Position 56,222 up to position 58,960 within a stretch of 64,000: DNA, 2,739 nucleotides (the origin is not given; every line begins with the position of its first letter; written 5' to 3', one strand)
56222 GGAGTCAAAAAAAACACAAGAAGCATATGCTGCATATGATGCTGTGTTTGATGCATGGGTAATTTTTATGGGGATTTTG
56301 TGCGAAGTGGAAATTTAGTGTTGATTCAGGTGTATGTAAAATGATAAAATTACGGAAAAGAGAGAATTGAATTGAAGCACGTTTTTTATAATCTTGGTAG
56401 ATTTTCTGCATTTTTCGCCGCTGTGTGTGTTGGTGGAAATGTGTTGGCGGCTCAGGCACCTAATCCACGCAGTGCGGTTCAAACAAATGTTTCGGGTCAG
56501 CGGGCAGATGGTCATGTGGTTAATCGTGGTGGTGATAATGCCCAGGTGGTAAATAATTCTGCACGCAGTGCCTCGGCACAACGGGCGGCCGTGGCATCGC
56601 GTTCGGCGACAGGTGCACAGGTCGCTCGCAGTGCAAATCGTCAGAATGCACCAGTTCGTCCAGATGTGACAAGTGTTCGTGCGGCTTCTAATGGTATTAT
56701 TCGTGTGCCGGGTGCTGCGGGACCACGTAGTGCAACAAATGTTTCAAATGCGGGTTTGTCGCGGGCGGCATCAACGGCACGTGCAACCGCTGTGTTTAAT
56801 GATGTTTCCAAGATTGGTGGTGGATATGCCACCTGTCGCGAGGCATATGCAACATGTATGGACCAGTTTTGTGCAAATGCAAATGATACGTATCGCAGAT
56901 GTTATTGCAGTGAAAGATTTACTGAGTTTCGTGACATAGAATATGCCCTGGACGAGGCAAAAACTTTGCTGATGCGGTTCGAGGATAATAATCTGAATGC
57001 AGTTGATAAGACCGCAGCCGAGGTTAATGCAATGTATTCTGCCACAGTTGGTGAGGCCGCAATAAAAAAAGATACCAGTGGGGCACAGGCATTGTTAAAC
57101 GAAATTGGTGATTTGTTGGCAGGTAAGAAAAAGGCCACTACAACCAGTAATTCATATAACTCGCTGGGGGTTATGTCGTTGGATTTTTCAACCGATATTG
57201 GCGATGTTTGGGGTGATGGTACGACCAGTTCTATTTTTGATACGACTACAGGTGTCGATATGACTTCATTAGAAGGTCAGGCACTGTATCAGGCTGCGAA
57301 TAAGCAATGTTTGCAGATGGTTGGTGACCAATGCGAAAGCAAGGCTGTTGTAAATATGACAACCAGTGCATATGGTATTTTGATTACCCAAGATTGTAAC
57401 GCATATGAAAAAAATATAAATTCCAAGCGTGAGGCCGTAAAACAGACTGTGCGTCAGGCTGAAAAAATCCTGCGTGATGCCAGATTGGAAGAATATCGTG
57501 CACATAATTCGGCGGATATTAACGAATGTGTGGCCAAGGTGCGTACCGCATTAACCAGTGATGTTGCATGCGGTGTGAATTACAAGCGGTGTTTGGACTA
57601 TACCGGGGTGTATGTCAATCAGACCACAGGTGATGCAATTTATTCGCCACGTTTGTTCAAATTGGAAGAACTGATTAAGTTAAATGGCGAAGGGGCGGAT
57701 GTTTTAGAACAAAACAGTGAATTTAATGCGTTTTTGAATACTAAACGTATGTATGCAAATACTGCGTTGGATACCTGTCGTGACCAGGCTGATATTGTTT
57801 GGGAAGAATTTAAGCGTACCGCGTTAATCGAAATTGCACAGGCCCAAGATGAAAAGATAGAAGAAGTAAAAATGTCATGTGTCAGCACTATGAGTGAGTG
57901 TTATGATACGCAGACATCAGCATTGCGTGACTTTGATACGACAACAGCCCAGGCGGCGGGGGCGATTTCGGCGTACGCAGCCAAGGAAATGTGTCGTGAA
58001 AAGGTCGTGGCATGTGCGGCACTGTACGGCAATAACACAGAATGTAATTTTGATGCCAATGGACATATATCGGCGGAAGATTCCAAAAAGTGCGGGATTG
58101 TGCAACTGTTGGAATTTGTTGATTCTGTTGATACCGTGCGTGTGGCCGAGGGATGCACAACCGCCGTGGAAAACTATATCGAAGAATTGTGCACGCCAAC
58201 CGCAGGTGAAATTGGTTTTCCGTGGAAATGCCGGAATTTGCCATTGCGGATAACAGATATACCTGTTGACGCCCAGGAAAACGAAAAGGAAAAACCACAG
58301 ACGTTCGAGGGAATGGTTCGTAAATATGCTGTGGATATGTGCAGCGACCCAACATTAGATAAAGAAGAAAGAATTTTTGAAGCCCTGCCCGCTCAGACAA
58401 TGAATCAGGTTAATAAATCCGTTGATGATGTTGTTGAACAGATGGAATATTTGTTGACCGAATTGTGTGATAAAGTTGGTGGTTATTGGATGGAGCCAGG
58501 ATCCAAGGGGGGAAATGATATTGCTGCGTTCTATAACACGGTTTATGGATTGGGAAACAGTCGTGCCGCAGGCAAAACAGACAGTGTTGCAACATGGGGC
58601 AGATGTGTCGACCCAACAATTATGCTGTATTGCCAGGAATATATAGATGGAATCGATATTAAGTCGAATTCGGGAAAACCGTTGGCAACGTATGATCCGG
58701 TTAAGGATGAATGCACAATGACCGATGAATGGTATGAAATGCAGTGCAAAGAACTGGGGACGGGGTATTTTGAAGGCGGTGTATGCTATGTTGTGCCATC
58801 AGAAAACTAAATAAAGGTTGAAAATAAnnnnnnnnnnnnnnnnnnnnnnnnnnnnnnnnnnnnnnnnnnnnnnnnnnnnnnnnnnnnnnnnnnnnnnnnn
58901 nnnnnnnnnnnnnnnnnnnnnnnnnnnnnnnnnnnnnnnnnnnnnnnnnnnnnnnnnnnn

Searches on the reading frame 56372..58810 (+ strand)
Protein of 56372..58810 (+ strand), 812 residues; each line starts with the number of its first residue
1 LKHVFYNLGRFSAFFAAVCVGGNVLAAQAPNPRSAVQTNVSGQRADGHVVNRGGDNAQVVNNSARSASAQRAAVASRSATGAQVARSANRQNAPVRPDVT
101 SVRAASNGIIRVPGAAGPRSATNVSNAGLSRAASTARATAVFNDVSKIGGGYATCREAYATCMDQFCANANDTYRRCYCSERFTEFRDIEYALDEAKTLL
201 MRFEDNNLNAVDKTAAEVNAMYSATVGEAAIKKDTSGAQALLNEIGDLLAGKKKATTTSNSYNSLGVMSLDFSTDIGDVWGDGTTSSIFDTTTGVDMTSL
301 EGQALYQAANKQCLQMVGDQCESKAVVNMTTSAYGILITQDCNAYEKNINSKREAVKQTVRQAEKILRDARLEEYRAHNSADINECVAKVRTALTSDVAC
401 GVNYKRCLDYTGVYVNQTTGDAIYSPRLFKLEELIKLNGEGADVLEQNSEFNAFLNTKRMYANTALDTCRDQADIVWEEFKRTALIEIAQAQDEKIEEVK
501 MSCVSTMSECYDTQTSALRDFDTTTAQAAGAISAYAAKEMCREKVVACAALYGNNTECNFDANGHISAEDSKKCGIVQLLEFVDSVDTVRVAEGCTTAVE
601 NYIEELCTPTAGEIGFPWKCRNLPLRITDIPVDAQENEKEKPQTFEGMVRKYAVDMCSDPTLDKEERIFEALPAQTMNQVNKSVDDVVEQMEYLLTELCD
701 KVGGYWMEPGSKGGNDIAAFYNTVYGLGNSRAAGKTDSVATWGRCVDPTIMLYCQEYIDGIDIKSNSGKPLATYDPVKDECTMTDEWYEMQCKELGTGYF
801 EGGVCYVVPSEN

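Call 5: search_protein_families(library=pfam, proteins=[window:56372-58810:+], max_evalue=0.1)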
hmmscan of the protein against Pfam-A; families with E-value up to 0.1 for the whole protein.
window:56372-58810:+ (812 aa): 1 family
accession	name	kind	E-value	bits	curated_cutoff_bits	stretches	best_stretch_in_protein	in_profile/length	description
PF02520.22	ANIS5_cation-bd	-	0.064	13.8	29.3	0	487-537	42-92/109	SXP/RAL-2 family protein Ani s 5-like, metal-binding domain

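Call 9: search_protein_families(library=ncbifam, proteins=[window:56372-58810:+], max_evalue=0.1)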
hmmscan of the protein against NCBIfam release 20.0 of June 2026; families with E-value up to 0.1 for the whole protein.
window:56372-58810:+ (812 aa): 0 families

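Call 10: find_homologous_proteins(query=window:56372-58810:+)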
Query window:56372-58810:+ (812 aa): 1080 proteins with E <= 0.001 among 8000 candidates; the best 120 are listed.
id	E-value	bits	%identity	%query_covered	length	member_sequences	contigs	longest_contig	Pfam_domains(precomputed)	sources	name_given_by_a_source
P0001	0.0e+0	1837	100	100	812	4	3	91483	-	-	-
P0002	0.0e+0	1437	79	100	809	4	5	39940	-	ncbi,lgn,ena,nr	ncbi:MAG: hypothetical protein E7011_04685 [Alphaproteobacteria bacterium]|nr:hypothetical protein [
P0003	0.0e+0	1119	64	100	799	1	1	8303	-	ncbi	-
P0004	0.0e+0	1117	64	100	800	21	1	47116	-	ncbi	-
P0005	0.0e+0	1114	64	100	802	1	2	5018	-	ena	-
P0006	0.0e+0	1113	65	99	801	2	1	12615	-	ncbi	-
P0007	0.0e+0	1058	62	98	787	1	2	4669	-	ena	-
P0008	0.0e+0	1046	61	99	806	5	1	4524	-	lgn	-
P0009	0.0e+0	1041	60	100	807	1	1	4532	-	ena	-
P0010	0.0e+0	1023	60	99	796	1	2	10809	-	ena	-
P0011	0.0e+0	1022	58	100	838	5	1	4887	-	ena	-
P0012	0.0e+0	1022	59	100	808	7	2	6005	-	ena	-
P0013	0.0e+0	1020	60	99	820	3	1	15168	-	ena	-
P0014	0.0e+0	1019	61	99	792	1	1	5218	-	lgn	-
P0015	0.0e+0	1016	59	99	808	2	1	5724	-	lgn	-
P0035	2.5e-281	954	56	100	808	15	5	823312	-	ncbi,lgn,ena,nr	ncbi:MAG: hypothetical protein IJ276_03370 [Alphaproteobacteria bacterium]|nr:hypothetical protein [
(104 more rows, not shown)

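Call 14: search_solved_structures(query=A1, max_evalue=1)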
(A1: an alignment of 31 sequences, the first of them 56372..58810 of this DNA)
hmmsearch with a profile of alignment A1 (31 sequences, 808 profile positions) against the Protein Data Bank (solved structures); distinct sequences matched with E-value up to 1: 0.

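Call 19: find_encoding_contigs(protein=P0035, flank=10000, max_places=3)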
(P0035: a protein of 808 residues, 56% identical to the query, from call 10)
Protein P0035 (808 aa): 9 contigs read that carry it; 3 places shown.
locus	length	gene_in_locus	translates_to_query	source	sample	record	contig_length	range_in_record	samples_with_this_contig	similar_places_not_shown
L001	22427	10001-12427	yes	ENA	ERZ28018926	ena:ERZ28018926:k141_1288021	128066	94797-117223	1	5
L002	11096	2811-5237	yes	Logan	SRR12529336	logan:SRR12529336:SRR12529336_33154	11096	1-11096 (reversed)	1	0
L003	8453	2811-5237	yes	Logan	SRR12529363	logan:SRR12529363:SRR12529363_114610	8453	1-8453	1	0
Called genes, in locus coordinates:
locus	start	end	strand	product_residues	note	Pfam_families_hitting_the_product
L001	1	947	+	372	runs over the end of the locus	PF10994:DUF2817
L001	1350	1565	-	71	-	-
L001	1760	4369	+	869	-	PF07517:SecA_DEAD, PF00270:DEAD (weak), PF01043:SecA_PP_bind, PF21090:P-loop_SecA, PF07516:SecA_SW, PF02810:SEC-C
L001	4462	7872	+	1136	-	PF02811:PHP, PF07733:DNA_pol3_alpha, PF17657:DNA_pol3_finger, PF14579:HHH_6, PF01336:tRNA_anti-codon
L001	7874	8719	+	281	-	PF01795:Methyltransf_5, PF13649:Methyltransf_25 (weak)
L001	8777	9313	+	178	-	-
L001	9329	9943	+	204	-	-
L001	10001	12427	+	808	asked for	-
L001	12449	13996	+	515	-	-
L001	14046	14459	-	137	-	PF13560:HTH_31 (weak), PF01381:HTH_3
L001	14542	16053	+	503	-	PF01676:Metalloenzyme, PF06415:iPGM_N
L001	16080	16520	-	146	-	PF00383:dCMP_cyt_deam_1, PF14437:MafB19-deam, PF14439:Bd3614-deam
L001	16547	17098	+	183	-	PF03602:Cons_hypoth95, PF02086:MethyltransfD12 (faint)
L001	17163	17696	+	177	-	-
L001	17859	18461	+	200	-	PF01386:Ribosomal_L25p, PF14693:Ribosomal_TL5_C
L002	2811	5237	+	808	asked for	-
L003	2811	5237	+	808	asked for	-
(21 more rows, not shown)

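Call 20: find_encoding_contigs(protein=P0001, flank=3000, max_places=3)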
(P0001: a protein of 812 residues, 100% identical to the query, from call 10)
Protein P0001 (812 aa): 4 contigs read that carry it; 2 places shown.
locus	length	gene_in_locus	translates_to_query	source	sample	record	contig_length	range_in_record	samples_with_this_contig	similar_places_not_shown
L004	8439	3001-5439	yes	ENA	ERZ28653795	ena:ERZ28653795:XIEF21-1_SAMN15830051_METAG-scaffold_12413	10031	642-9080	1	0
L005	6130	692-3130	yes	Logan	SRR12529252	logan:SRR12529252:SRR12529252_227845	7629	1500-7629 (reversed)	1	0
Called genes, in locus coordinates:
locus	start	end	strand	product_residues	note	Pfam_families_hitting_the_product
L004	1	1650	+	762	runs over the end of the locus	?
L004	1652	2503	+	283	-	PF01795:Methyltransf_5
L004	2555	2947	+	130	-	-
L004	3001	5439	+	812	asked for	-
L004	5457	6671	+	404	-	-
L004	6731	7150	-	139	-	PF01381:HTH_3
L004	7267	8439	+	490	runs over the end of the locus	PF01676:Metalloenzyme, PF06415:iPGM_N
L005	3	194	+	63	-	?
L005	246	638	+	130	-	-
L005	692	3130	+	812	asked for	-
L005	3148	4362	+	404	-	-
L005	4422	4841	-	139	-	PF01381:HTH_3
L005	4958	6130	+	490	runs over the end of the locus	PF01676:Metalloenzyme, PF06415:iPGM_N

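Call 23: predict_structure(alignment_id=A1)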
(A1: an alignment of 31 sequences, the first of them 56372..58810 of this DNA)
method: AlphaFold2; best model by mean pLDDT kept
length: 812 residues; sequences in the alignment: 31
mean_pLDDT: 60.0   pTM: 0.37
mean pLDDT of the five models: 60.0, 58.3, 54.9, 51.6, 51.0
residues with pLDDT >= 90: 0; 70-90: 298; 50-70: 268; < 50: 246
segments of 3 or more residues with pLDDT < 50: 1-3, 19-149, 208-234, 257-294, 402-405, 514-528, 629-640, 729-740
pLDDT, mean of each block of 10 residues (from residue 1): 57 55 30 31 29 32 28 28 27 31 28 29 30 37 43 77 71 57 61 66 54 43 41 54 64 46 28 35 34 52 73 77 75 73 71 68 64 59 75 62 56 66 62 65 71 80 76 79 76 73 68 48 45 69 68 57 57 59 68 80 86 81 66 46 76 83 77 82 87 87 78 74 69 42 74 69 63 76 81 75 73 46
secondary structure, 60 per line:
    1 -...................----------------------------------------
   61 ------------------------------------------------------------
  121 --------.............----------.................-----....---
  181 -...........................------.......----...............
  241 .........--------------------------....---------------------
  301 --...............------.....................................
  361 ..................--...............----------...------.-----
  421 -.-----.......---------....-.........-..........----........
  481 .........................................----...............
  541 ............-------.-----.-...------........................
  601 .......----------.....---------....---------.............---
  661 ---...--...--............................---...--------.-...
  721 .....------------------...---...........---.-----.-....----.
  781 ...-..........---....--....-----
elements in order (helices of 4 or more, strands of 3 or more residues): H2-20 H129-141 H152-168 H174-177 H182-208 H215-221 H226-249 H276-279 H303-317 H324-378 H381-395 H428-434 H444-447 H449-457 H459-468 H473-521 H526-552 H577-607 H618-622 H632-635 H645-657 H674-701 E705-707 H718-725 E744-746 H750-760 E772-775 E780-783 H785-794 E798-801 E804-807

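Call 26: find_related_loci(query=A1, collection=genome_contigs, flank=10000)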
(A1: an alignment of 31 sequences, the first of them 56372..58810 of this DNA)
Query A1 (812 aa) in genome_contigs; peptide patterns used: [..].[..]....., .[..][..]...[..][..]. (x = any residue, [..] = any of these).
283 stretches matched a pattern; 267 encode a relative of the query (tblastn E <= 1e-3); the best 80 are kept; 80 distinct loci.
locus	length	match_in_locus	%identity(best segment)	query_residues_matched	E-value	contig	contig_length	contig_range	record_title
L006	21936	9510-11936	79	1-812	0e+0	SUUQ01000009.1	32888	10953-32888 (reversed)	MAG: Alphaproteobacteria bacterium isolate SIG50 NODE_28115_length_32888_cov_6.861909, whole genome shotgun sequence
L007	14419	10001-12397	63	1-811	0e+0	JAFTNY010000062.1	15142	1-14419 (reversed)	MAG: Alphaproteobacteria bacterium isolate RGIG3991 Roe_deer_Cecum-4__c456579, whole genome shotgun sequence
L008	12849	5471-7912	59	1-809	0e+0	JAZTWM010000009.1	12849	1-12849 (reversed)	MAG: Candidatus Enterousia sp. isolate T1900045333_YK20190022.MAGScoT_cleanbin_000042 SGB_6555_k141_1605645, whole genom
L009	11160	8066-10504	58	10-811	0e+0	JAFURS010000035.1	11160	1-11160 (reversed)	MAG: Alphaproteobacteria bacterium isolate RGIG4765 Roe_deer_Rectum.Co__c1187784, whole genome shotgun sequence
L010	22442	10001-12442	58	1-808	0e+0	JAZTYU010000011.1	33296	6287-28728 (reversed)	MAG: Candidatus Enterousia sp. isolate T1900045325_YK20190014.MAGScoT_cleanbin_000039 SGB_6437_k141_863843, whole genome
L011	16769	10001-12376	59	1-807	0e+0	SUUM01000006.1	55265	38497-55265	MAG: Alphaproteobacteria bacterium isolate SIG46 NODE_3399_length_55265_cov_6.463582, whole genome shotgun sequence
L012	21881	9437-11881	56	1-807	0e+0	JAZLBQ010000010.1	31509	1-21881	MAG: Candidatus Enterousia sp. isolate T1900045063_TC20190056.MAGScoT_cleanbin_000013 SGB_4572_k141_2082621, whole genom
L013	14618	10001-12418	58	7-809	0e+0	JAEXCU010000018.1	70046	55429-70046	MAG: Proteobacteria bacterium isolate OH_HBB_125 k127_564881, whole genome shotgun sequence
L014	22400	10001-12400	56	15-809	0e+0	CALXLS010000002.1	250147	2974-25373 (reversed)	MAG: uncultured Alphaproteobacteria bacterium isolate BRZ_DL__bin85 genome assembly, contig: BRZ_DL__NODE_35_length_2501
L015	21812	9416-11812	56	15-809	0e+0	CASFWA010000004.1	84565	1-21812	uncultured proteobacterium isolate A86_L4_360360_idba_bin.28 genome assembly, contig: A86_L4_360360_idba_bin.28.fa_scaff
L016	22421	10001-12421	56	1-809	0e+0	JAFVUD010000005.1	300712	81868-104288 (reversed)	MAG: Alphaproteobacteria bacterium isolate RGIG5397 Sheep_Colon-3__c913026, whole genome shotgun sequence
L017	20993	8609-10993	58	7-807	0e+0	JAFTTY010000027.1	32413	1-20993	MAG: Alphaproteobacteria bacterium isolate RGIG4147 Roe_deer_Colon-1__c520840, whole genome shotgun sequence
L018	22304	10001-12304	58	1-807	0e+0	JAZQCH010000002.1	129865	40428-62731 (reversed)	MAG: Candidatus Enterousia sp. isolate T1900044638_TS20190104.MAGScoT_cleanbin_000052 SGB_1211_k141_46608, whole genome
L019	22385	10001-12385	57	10-807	0e+0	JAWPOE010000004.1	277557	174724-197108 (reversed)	MAG: Alphaproteobacteria bacterium isolate KA0040-166 k141_717157, whole genome shotgun sequence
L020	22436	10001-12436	58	1-807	0e+0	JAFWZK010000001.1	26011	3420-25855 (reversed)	MAG: Alphaproteobacteria bacterium isolate RGIG6210 Sheep_Rectum-2__c3507, whole genome shotgun sequence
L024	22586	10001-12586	53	1-811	0e+0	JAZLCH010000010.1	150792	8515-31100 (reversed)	MAG: Candidatus Enterousia sp. isolate T1900045051_TC20190044.MAGScoT_cleanbin_000024 SGB_4527_k141_5043767, whole genom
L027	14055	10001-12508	55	1-808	0e+0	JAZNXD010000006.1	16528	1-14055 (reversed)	MAG: Candidatus Enterousia sp. isolate T1900044780_TS20190246.MAGScoT_cleanbin_000045 SGB_2551_k141_4181587, whole genom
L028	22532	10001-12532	55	1-809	0e+0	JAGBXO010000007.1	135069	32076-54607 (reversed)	MAG: Alphaproteobacteria bacterium isolate RGIG9538 Yak_Colon-2__c481989, whole genome shotgun sequence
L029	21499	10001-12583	53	1-807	0e+0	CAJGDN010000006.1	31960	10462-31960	MAG: uncultured Alphaproteobacteria bacterium isolate MAG63 genome assembly, contig: k141_2182906_length_31960_cov_9.696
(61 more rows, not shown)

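Call 28: fold_search(model_id=the predicted structure, library=pdb)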
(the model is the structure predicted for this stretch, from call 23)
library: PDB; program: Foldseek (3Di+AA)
matches with E <= 10: 81; with E <= 0.001: 0
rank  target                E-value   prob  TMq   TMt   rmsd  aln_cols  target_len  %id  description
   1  7sqc_W0               9.0e-02  0.11  0.08  0.06  69.6       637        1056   13  Ciliary C1 central pair apparatus isolated from Chlamydomonas reinhardtii (released 2022-04-13)
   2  9g6k_Li               1.2e+00  0.06  0.08  0.11  25.4       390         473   12  LSU structure derived from the LSU sample of the mitoribosome from T. gondii. (released 2024-12-11)
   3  8snb_8J               1.3e+00  0.06  0.08  0.14  47.8       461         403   11  atomic model of sea urchin sperm doublet microtubule (48-nm periodicity) (released 2023-06-28)
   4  8ctd                  1.5e+00  0.03  0.06  0.10  30.4       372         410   10  Human excitatory amino acid transporter 3 (EAAT3) protomer with bound glutamate in an outward facing state (released 2023-05-10)
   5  7sqc_W1               1.5e+00  0.02  0.08  0.07  78.2       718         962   12  Ciliary C1 central pair apparatus isolated from Chlamydomonas reinhardtii (released 2022-04-13)
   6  9cpb_6F               1.7e+00  0.09  0.10  0.19  38.5       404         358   11  Atomic model of bovine Fallopian tube cilia doublet microtubule (48-nm periodicity) (released 2024-10-30)
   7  7n6g_1T               1.7e+00  0.04  0.09  0.07  65.5       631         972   12  C1 of central pair (released 2022-05-18)
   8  7z8s_E                2.0e+00  0.02  0.06  0.04  26.6       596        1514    9  Mot1:TBP:DNA - post hydrolysis state (released 2023-03-29)
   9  8cxm_0                2.6e+00  0.09  0.08  0.21  34.0       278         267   15  Cryo-EM structure of the supercoiled E. coli K12 flagellar filament core, Normal waveform (released 2022-09-07)
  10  8snb_1H               2.6e+00  0.06  0.09  0.14  43.0       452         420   11  atomic model of sea urchin sperm doublet microtubule (48-nm periodicity) (released 2023-06-28)
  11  8otz_F4               2.7e+00  0.06  0.10  0.18  38.1       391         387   11  48-nm repeat of the native axonemal doublet microtubule from bovine sperm (released 2023-11-22)
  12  9ckz_B                2.7e+00  0.02  0.08  0.11  27.4       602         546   10  Cryo-EM structure of human XPR1 in apo state (released 2025-06-18)
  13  5ca9                  3.0e+00  0.07  0.13  0.15  30.8       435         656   10  Structures of the candida albicans sey1p GTPase in complex with GDPAlF4- (released 2015-09-23)
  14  9dgr_n                3.0e+00  0.07  0.10  0.03  23.4       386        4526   11  Composite structure of dynein-dynactin on microtubules (released 2025-09-10)
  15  7y5b_d                3.0e+00  0.06  0.07  0.12  28.1       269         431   13  Cryo-EM structure of F-ATP synthase from Mycolicibacterium smegmatis (rotational state 1) (released 2022-11-23)
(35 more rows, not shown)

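Call 39: search_protein_families(library=pfam, proteins=[L010:42-2231:+, L024:40-2310:+, L027:16-2265:+, L020:16843-21594:+, L008:11421-12842:-, L029:19689-21461:-, L028:43-1776:+], max_evalue=0.01)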
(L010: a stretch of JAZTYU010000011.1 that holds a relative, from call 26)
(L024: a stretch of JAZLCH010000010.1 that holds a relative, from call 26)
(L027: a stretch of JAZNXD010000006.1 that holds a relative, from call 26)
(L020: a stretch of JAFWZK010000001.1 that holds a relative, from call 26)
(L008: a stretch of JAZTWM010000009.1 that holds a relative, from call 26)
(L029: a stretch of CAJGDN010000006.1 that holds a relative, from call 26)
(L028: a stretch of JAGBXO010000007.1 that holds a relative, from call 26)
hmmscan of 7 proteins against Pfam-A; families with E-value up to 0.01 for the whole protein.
L010:42-2231:+ (729 aa): 1 family
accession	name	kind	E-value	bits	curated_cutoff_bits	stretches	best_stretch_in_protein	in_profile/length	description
PF07699.19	Ephrin_rec_like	-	1.1e-05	25.5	23.1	2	287-330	1-44/48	Tyrosine-protein kinase ephrin type A/B receptor-like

L024:40-2310:+ (756 aa): 0 families

L027:16-2265:+ (749 aa): 0 families

L020:16843-21594:+ (1583 aa): 1 family
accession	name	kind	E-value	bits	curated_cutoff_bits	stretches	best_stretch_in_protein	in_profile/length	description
PF09479.16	Flg_new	-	0.00017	22.1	27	0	609-675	1-60/65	Listeria-Bacteroides repeat domain (List_Bact_rpt)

L008:11421-12842:- (473 aa): 0 families

L029:19689-21461:- (590 aa): 0 families

L028:43-1776:+ (577 aa): 0 families

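Call 58: search_protein_representatives(alignment_id=A1)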
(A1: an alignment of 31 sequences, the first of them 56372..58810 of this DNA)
Query: 31 sequences, 808 profile positions. Proteins with E-value up to 0.001 (for the whole library): 848; up to 1e-10: 666; up to 1e-30: 421. The best 150 are listed.
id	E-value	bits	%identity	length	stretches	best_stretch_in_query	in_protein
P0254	0.0e+00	1026.5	-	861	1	1-805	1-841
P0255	2.0e-294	995.8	-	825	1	4-804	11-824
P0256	2.7e-294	995.3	-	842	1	12-806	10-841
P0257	2.7e-292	988.7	-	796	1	11-805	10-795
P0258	1.7e-291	986.0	-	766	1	11-804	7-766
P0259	2.4e-291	985.6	-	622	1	173-805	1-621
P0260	1.6e-290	982.9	-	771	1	1-804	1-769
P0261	2.9e-289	978.7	-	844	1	11-807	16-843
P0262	2.7e-285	965.6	-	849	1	1-805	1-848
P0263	8.6e-276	934.1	-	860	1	15-805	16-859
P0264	1.1e-274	930.4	-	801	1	17-804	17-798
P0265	1.1e-273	927.1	-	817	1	1-802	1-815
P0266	1.5e-271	920.1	-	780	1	18-803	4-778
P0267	3.1e-271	919.1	-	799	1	29-803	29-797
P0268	1.1e-270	917.2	-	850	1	6-806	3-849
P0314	8.1e-143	494.3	-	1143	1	14-764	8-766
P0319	8.1e-138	477.8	-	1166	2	18-643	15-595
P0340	5.1e-126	438.8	-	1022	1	28-749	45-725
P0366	1.8e-110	387.3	-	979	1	61-588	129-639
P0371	2.0e-106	374.0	-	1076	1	30-588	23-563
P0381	8.9e-98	345.3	-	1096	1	30-577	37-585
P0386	1.2e-95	338.3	-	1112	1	26-581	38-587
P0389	1.0e-92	328.6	-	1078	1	28-567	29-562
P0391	1.4e-91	324.9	-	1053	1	15-725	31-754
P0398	5.8e-89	316.2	-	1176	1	20-571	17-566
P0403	6.3e-88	312.8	-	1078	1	15-609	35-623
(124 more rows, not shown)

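Call 59: search_protein_families(library=pfam, proteins=[P0314, P0319, P0371, P0381, P0386, P0398, P0389, P0391, P0340], max_evalue=0.001)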
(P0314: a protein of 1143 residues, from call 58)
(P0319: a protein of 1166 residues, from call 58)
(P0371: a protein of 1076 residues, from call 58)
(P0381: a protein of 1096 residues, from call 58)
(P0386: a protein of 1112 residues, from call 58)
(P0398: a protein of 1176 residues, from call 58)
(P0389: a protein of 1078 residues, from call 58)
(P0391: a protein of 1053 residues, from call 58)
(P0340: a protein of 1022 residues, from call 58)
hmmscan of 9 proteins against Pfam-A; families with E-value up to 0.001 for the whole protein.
P0314 (1143 aa): 0 families

P0319 (1166 aa): 1 family
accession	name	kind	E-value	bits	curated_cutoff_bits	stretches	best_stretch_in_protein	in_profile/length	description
PF24634.1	DUF7631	-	0.00025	21.9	27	0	827-841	3-17/50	Domain of unknown function (DUF7631)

P0371 (1076 aa): 0 families

P0381 (1096 aa): 0 families

P0386 (1112 aa): 0 families

P0398 (1176 aa): 0 families

P0389 (1078 aa): 0 families

P0391 (1053 aa): 0 families

P0340 (1022 aa): 0 families
